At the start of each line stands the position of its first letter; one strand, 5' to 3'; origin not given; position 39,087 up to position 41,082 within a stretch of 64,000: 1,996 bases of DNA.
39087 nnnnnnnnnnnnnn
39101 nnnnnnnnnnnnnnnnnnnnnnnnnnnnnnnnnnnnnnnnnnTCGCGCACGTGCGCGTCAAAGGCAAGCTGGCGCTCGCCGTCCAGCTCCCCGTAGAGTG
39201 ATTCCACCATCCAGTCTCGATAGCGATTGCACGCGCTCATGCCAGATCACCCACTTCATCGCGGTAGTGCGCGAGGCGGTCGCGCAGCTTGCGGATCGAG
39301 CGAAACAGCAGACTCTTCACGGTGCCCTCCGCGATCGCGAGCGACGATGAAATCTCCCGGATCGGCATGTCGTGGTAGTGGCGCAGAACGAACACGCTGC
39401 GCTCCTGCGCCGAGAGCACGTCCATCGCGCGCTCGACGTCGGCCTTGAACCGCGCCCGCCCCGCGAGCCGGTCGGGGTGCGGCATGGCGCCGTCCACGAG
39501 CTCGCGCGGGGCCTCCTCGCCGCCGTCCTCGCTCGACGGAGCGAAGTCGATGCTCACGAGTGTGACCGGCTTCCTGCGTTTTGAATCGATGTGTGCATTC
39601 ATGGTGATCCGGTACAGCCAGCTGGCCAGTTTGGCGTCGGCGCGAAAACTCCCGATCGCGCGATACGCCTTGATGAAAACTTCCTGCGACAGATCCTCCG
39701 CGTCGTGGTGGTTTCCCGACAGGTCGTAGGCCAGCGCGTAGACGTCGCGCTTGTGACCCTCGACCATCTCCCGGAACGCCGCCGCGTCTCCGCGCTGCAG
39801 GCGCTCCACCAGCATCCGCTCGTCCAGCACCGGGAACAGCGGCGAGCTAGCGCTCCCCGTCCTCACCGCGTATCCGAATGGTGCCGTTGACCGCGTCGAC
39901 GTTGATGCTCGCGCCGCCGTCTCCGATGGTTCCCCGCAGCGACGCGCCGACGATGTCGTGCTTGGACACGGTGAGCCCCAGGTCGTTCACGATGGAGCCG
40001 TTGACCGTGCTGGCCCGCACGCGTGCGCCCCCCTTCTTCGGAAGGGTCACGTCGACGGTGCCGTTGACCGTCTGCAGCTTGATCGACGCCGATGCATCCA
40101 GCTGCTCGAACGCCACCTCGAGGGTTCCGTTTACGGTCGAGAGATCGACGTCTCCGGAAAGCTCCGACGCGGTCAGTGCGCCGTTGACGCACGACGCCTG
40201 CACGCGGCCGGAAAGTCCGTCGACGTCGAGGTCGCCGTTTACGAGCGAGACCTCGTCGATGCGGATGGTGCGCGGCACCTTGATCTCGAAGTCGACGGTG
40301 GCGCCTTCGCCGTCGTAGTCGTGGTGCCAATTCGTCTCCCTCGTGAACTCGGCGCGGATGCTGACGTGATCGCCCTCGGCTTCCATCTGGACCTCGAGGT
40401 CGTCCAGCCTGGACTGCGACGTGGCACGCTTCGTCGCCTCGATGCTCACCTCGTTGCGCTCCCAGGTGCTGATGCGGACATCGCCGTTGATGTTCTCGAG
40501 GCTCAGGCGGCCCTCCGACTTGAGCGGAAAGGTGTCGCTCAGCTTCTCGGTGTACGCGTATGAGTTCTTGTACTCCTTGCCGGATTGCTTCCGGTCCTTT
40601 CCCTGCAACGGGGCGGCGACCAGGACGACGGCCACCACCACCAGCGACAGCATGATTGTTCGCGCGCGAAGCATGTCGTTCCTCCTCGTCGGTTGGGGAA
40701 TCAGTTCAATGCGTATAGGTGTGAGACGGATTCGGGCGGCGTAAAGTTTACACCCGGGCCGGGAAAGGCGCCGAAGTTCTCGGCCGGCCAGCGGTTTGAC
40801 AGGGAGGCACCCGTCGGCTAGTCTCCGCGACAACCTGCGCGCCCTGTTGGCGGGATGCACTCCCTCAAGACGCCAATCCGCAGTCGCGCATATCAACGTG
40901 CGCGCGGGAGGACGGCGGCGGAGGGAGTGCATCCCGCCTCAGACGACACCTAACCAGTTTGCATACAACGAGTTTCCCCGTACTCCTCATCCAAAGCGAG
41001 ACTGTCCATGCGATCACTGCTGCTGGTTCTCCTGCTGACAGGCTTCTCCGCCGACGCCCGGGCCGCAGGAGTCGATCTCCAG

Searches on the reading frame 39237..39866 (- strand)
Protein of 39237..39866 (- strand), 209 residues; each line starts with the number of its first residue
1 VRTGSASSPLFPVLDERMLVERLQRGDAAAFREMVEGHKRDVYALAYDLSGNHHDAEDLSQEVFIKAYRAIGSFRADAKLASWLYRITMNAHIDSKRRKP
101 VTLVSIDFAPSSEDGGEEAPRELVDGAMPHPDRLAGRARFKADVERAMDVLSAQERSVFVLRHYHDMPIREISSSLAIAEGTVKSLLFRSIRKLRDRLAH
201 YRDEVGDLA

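Call 68: search_protein_families(library=pfam, proteins=[window:39237-39866:-], max_evalue=0.00001)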
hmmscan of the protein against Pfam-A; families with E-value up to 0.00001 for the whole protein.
window:39237-39866:- (209 aa): 3 families
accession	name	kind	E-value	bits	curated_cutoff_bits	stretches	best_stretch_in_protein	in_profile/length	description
PF04542.20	Sigma70_r2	-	1.1e-18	67.2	24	1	34-99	1-68/71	Sigma-70 region 2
PF08281.18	Sigma70_r4_2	-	8e-14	51.5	25.7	1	143-194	3-54/54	Sigma-70, region 4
PF04545.22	Sigma70_r4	-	1.1e-12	47.6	24.1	1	147-195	1-49/50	Sigma-70, region 4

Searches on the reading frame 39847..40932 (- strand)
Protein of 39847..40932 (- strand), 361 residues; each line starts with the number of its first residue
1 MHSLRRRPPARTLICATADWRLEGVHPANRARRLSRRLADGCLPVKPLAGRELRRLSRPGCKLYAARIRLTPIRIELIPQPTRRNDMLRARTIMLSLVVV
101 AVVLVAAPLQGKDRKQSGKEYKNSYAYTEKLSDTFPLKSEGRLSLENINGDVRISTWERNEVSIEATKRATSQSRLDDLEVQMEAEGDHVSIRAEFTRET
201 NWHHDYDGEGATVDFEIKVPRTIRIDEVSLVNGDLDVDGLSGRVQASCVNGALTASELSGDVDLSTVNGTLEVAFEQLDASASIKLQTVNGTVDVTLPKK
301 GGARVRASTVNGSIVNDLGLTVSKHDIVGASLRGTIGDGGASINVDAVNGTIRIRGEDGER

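Call 68: search_protein_families(library=pfam, proteins=[window:39847-40932:-], max_evalue=0.00001)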
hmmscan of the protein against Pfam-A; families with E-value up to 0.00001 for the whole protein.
window:39847-40932:- (361 aa): 1 family
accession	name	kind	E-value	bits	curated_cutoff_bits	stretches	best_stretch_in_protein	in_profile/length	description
PF13349.12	DUF4097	-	1.3e-08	35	22.9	1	255-355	150-247/247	Toastrack DUF4097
